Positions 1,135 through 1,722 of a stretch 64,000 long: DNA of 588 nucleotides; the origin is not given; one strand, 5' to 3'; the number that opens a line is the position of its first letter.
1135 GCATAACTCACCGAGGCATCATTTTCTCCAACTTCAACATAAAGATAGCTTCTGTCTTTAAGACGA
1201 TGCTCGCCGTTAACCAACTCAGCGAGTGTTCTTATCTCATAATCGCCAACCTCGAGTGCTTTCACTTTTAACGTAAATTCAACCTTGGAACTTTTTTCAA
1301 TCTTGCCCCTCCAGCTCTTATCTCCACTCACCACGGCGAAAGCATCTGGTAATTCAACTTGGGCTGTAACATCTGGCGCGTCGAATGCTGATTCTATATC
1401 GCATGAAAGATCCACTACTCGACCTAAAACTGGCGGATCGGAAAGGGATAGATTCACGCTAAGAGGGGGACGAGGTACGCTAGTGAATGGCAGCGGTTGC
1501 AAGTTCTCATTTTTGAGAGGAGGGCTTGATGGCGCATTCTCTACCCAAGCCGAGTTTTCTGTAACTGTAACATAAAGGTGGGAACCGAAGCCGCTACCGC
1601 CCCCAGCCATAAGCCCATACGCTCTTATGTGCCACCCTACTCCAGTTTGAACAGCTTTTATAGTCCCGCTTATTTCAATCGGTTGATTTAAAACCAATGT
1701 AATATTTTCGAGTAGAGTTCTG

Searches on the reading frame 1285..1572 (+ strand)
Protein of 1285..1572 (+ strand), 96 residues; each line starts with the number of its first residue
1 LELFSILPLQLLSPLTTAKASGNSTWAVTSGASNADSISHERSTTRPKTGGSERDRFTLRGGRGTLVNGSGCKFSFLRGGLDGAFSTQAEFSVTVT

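Call 37: search_protein_families(library=padloc, alignment_id=A2, max_evalue=0.00001)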
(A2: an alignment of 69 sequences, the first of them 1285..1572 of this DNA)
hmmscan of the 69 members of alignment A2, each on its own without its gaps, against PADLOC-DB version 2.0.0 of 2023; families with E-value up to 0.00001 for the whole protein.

A. member 1, window:1285-1572:+ (96 aa): 0 families

B. families by the number of members that match (of 69 scanned): 7 families
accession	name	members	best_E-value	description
PDLC01794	CARF1--CARF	1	1.3e-42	-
PDLC05071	PDC-S70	1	1.4e-21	-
PDLC05073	PDC-S70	1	2e-20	-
PDLC05070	PDC-S70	1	4.5e-19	-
PDLC05068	PDC-S70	1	4.1e-12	-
PDLC01796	CARF1--CARF_HEPN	1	7.7e-07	-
PDLC05074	PDC-S70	1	3.4e-06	-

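Call 38: search_protein_families(library=pfam, alignment_id=A2, max_evalue=0.00001)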
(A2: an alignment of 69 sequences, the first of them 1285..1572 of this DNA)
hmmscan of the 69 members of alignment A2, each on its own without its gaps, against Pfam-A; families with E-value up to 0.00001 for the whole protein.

A. member 1, window:1285-1572:+ (96 aa): 0 families

B. families by the number of members that match (of 69 scanned): 86 families (the first 25 are shown)
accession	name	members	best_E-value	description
PF00009.33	GTP_EFTU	3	7.4e-33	Elongation factor Tu GTP binding domain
PF01717.24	Meth_synt_2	2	1.3e-89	Cobalamin-independent synthase, Catalytic domain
PF08267.18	Meth_synt_1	2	9e-36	Cobalamin-independent synthase, N-terminal domain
PF13358.12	DDE_3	2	2e-23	DDE superfamily endonuclease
PF13565.12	HTH_32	2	6.1e-18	Homeodomain-like domain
PF13592.12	HTH_33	2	5e-17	Winged helix-turn helix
PF13384.12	HTH_23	2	1.1e-12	Homeodomain-like domain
PF13551.12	HTH_29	2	2.1e-12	Winged helix-turn helix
PF13518.12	HTH_28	2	1.6e-10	Helix-turn-helix domain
PF03144.31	GTP_EFTU_D2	2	6.1e-08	Elongation factor Tu domain 2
PF03030.21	H_PPase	1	1.9e-250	Inorganic H+ pyrophosphatase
PF00202.27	Aminotran_3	1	1.5e-122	Aminotransferase class-III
PF14010.12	PEPcase_2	1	1.3e-109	Phosphoenolpyruvate carboxylase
PF00709.27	Adenylsucc_synt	1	3.6e-83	Adenylosuccinate synthetase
PF01875.22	Memo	1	3.2e-82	Memo-like protein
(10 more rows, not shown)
